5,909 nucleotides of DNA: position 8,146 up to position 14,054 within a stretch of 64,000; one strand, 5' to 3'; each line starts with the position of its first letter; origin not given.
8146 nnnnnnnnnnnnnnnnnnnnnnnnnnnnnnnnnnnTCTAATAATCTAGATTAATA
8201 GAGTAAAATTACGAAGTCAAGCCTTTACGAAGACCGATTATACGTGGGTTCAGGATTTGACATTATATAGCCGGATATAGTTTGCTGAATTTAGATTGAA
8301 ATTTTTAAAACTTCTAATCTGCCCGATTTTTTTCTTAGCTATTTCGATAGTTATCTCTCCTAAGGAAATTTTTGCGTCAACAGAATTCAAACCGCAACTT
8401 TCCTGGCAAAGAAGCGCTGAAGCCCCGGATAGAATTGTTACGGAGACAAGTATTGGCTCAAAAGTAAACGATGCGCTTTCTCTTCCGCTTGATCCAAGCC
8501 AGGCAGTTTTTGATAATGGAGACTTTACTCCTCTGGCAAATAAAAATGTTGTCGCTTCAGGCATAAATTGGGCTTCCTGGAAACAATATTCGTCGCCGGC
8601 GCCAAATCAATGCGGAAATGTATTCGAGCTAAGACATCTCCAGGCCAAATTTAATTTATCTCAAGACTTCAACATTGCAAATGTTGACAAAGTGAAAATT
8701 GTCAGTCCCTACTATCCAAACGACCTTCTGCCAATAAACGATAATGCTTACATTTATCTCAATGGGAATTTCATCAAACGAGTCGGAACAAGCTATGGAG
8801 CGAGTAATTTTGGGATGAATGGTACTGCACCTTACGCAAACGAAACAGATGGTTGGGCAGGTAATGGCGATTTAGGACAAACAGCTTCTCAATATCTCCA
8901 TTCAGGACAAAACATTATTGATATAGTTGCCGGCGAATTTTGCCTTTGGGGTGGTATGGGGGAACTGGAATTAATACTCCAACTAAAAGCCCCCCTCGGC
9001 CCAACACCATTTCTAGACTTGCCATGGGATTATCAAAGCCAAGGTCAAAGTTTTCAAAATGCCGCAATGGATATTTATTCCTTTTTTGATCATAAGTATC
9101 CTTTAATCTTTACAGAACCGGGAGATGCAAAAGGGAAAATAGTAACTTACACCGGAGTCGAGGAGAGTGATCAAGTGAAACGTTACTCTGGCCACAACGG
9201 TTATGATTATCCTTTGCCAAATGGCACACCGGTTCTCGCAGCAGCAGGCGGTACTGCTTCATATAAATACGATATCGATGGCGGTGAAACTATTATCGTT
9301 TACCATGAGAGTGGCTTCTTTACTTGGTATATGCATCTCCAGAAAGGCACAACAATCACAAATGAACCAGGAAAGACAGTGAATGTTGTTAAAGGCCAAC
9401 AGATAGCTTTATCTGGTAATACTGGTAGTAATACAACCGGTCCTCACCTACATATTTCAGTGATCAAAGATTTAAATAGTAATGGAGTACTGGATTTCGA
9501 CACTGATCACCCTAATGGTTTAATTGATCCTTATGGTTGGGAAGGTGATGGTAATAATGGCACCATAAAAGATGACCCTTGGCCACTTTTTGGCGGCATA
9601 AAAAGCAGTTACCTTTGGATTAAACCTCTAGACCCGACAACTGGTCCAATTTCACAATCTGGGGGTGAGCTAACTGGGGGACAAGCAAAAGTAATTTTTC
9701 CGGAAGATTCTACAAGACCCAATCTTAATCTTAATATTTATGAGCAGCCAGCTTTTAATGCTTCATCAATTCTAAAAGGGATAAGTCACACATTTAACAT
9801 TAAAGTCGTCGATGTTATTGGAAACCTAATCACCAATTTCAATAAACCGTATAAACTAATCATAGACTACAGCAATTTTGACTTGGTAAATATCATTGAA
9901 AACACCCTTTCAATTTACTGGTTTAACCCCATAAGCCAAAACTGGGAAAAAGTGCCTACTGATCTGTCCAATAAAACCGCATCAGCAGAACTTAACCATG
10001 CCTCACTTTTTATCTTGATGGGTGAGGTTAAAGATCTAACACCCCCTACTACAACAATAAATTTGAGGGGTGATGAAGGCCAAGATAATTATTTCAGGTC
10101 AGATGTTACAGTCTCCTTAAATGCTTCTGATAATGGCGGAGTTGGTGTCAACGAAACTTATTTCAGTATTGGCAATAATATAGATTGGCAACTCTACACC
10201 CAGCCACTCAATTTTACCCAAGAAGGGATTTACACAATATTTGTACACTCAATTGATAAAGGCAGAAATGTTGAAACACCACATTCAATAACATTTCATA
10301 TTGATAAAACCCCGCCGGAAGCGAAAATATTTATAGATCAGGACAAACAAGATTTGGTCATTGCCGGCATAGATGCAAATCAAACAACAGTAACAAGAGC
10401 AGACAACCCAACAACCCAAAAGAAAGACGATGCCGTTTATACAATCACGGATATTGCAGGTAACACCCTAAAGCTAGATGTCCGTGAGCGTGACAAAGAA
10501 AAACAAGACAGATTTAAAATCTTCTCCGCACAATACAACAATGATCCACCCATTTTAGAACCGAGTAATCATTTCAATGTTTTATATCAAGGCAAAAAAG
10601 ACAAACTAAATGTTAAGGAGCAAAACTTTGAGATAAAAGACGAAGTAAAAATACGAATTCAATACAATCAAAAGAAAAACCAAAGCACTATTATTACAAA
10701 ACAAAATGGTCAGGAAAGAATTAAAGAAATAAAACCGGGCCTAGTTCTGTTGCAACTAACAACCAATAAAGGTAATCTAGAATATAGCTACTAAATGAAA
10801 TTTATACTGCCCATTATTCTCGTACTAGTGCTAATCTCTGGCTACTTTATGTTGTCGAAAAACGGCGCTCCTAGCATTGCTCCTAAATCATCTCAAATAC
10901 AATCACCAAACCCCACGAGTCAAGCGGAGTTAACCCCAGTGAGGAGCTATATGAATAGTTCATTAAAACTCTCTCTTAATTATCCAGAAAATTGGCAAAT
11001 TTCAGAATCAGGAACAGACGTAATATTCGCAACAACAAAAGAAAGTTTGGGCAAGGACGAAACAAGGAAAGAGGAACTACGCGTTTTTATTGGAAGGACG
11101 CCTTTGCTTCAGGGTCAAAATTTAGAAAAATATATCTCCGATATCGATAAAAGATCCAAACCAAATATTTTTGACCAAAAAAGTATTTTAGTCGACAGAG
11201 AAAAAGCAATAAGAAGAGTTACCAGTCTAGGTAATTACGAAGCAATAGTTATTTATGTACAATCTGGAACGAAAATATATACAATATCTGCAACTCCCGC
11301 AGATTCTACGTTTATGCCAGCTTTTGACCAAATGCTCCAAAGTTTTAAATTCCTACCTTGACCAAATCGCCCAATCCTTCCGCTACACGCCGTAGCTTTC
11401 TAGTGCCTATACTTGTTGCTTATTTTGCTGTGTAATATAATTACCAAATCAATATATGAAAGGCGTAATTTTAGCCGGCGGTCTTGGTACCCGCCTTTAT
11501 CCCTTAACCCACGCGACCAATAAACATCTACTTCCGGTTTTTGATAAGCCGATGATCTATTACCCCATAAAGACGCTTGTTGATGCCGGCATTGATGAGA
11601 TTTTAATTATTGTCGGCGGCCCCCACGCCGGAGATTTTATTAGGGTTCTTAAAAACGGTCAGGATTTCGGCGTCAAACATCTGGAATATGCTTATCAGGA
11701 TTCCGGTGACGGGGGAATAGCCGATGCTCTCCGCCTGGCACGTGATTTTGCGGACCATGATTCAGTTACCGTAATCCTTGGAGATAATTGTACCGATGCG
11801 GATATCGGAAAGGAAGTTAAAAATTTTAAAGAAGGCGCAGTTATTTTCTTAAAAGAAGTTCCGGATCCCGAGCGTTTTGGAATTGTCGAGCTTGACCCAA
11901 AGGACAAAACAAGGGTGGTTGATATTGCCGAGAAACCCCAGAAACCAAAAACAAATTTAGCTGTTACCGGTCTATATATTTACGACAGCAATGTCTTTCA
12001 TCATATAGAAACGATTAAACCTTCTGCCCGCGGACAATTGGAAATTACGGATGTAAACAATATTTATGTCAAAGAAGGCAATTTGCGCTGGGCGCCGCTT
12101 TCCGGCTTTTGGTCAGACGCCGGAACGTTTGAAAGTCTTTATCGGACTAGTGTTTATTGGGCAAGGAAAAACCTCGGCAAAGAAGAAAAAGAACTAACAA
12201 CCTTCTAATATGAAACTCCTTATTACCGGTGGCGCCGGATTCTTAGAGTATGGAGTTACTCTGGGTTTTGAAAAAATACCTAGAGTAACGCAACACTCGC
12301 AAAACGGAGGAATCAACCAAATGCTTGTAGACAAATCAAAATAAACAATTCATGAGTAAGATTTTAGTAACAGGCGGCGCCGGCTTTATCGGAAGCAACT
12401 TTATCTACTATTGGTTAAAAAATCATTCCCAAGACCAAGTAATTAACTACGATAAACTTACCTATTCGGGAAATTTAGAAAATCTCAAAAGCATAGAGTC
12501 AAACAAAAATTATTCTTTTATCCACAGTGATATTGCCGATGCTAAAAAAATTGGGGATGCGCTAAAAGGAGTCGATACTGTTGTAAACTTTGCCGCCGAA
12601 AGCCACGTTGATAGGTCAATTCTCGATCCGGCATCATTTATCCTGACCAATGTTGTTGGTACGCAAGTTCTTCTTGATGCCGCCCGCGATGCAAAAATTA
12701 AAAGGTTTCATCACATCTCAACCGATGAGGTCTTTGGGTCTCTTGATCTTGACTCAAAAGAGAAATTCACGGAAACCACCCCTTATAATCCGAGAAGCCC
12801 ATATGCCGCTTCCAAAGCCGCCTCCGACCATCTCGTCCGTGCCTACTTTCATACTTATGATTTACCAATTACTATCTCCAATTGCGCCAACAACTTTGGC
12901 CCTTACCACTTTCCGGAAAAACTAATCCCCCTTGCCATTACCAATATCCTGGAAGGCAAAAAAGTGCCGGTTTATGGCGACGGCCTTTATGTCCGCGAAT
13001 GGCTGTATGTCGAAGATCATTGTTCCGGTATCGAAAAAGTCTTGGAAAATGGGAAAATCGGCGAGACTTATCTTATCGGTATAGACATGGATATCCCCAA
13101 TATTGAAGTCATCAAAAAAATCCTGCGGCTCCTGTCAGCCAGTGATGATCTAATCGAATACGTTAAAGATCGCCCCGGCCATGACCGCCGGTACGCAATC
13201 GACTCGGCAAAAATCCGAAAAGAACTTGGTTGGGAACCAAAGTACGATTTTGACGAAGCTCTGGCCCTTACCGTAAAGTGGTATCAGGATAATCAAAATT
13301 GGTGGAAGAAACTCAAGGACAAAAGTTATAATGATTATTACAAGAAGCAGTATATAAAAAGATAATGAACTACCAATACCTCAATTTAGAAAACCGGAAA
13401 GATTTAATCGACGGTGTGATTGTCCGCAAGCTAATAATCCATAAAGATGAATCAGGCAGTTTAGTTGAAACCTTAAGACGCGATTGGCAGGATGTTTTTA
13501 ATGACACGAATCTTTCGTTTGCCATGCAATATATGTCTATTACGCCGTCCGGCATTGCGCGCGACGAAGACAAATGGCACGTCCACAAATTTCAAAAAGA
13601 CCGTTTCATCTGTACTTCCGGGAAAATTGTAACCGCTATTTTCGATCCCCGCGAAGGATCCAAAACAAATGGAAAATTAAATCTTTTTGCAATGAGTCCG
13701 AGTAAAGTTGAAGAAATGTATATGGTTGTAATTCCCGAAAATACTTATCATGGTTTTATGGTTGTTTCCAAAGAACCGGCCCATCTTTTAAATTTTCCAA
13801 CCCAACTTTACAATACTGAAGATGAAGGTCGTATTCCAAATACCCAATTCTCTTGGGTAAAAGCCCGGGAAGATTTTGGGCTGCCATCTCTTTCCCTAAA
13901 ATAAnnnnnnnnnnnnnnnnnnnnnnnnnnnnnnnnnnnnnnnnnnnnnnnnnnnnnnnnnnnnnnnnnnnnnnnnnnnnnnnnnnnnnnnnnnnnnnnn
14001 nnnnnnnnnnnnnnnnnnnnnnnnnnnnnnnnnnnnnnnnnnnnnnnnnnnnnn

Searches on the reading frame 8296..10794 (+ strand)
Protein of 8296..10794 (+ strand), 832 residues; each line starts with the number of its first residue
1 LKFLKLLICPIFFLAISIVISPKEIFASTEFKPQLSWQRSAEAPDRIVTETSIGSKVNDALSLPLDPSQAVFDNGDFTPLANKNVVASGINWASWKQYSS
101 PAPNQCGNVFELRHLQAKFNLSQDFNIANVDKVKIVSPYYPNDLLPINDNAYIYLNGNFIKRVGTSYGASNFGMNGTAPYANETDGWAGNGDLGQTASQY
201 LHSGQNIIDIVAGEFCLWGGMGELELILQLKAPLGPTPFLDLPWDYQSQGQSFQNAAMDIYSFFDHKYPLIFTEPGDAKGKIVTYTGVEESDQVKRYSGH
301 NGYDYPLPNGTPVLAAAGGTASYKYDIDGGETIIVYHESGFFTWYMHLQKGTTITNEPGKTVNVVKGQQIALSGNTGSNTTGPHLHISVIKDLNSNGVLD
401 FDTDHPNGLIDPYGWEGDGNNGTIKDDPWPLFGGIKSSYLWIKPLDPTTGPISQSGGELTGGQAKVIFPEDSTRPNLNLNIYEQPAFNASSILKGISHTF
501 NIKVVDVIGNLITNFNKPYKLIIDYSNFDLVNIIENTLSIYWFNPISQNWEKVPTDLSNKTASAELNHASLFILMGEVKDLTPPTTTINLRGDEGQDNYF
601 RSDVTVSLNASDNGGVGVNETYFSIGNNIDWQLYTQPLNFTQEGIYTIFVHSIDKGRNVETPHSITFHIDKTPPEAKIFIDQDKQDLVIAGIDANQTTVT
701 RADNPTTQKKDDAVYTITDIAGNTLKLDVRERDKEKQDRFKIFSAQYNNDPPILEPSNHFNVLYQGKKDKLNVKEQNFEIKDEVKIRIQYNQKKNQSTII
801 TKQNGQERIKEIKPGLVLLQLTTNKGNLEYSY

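Call 49: search_protein_families(library=pfam, proteins=[window:8296-10794:+], max_evalue=0.001)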
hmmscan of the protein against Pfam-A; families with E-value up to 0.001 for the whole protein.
window:8296-10794:+ (832 aa): 1 family
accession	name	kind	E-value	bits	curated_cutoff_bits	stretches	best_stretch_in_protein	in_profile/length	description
PF01551.29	Peptidase_M23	-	1.3e-18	67.4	28.7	1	299-392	2-90/96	Peptidase family M23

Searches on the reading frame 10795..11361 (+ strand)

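Call 11: search_protein_families(library=pfam, proteins=[window:10795-11361:+], max_evalue=0.01)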
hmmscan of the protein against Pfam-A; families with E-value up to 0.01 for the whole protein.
window:10795-11361:+ (188 aa): 2 families
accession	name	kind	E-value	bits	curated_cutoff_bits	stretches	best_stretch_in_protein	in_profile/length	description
PF18933.6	PsbP_2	-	1.7e-08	35.1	27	1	9-186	6-184/184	PsbP-like protein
PF01789.22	PsbP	-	0.00084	19.8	23.5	0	50-102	4-51/155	PsbP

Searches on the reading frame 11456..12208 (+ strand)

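Call 11: search_protein_families(library=pfam, proteins=[window:11456-12208:+], max_evalue=0.01)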
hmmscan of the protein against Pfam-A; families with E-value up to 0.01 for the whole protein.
window:11456-12208:+ (250 aa): 2 families
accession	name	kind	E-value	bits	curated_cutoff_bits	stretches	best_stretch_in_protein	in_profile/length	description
PF00483.29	NTP_transferase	-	1.3e-56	192.4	21.2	1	2-232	1-239/245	Nucleotidyl transferase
PF12804.13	NTP_transf_3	-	5.3e-10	40.1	27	1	3-111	1-96/160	MobA-like NTP transferase domain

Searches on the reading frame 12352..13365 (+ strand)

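Call 8: search_protein_families(library=ncbifam, proteins=[window:12352-13365:+], max_evalue=0.001)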
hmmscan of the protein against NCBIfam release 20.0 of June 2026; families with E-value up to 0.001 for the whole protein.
window:12352-13365:+ (337 aa): 27 families (the best 25 are shown)
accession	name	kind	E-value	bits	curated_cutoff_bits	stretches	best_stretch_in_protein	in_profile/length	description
TIGR01181.1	dTDP_gluc_dehyt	equivalog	7.5e-146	485.3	365.1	1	3-321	1-321/321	dTDP-glucose 4,6-dehydratase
NF007490.0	PRK10084.1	subfamily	9.5e-119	396.6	649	1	3-334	2-357/361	dTDP-glucose 4,6-dehydratase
NF007582.0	PRK10217.1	equivalog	5e-112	374.5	698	1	1-327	1-347/355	dTDP-glucose 4,6-dehydratase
TIGR04180.1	EDH_00030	hypoth_equivalog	6.6e-47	160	475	1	4-299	1-297/297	NAD-dependent 4,6-dehydratase LegB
TIGR01179.1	galE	equivalog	4.9e-36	124.2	262.3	1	3-316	1-330/332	UDP-glucose 4-epimerase GalE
TIGR02622.1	CDP_4_6_dhtase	equivalog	2.7e-28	99.1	278.45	1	3-316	6-335/352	CDP-glucose 4,6-dehydratase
TIGR03466.1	HpnA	hypoth_equivalog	8.6e-23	80.7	367.65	1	3-257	2-242/327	hopanoid-associated sugar epimerase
NF011728.1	PRK15181.1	equivalog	5.2e-22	78.3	760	1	3-315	17-341/348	Vi polysaccharide biosynthesis UDP-N-acetylglucosaminuronic acid C-4 epimerase TviC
TIGR03589.1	PseB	equivalog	6e-19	68.1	407.75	1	3-136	6-137/324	UDP-N-acetylglucosamine 4,6-dehydratase (inverting)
TIGR02197.1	heptose_epim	equivalog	9.9e-19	67.6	274.6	1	4-312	1-314/316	ADP-glyceromanno-heptose 6-epimerase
NF007956.0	PRK10675.1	subfamily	1.4e-18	67.1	394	1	3-314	2-332/338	UDP-glucose 4-epimerase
NF052578.1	StrlDmthSdmBMthl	equivalog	2.1e-18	67.2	600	1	4-244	3-229/328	sterol demethylase protein SdmB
TIGR01472.1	gmd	equivalog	5.1e-17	62.1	415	1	48-242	45-249/342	GDP-mannose 4,6-dehydratase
NF042422.1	oxyalk_red_OleD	equivalog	9.5e-15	54.8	580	1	3-164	2-152/329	2-alkyl-3-oxoalkanoate reductase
TIGR01214.1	rmlD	equivalog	6.4e-14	51.7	224.05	1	3-167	1-140/285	dTDP-4-dehydrorhamnose reductase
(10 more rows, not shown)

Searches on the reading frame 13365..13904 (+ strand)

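Call 8: search_protein_families(library=ncbifam, proteins=[window:13365-13904:+], max_evalue=0.001)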
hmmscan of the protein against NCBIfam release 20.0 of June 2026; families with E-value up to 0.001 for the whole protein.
window:13365-13904:+ (179 aa): 1 family
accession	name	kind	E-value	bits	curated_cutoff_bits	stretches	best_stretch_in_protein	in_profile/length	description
TIGR01221.1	rmlC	equivalog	1e-08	35.2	155.75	1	15-157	7-143/176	dTDP-4-dehydrorhamnose 3,5-epimerase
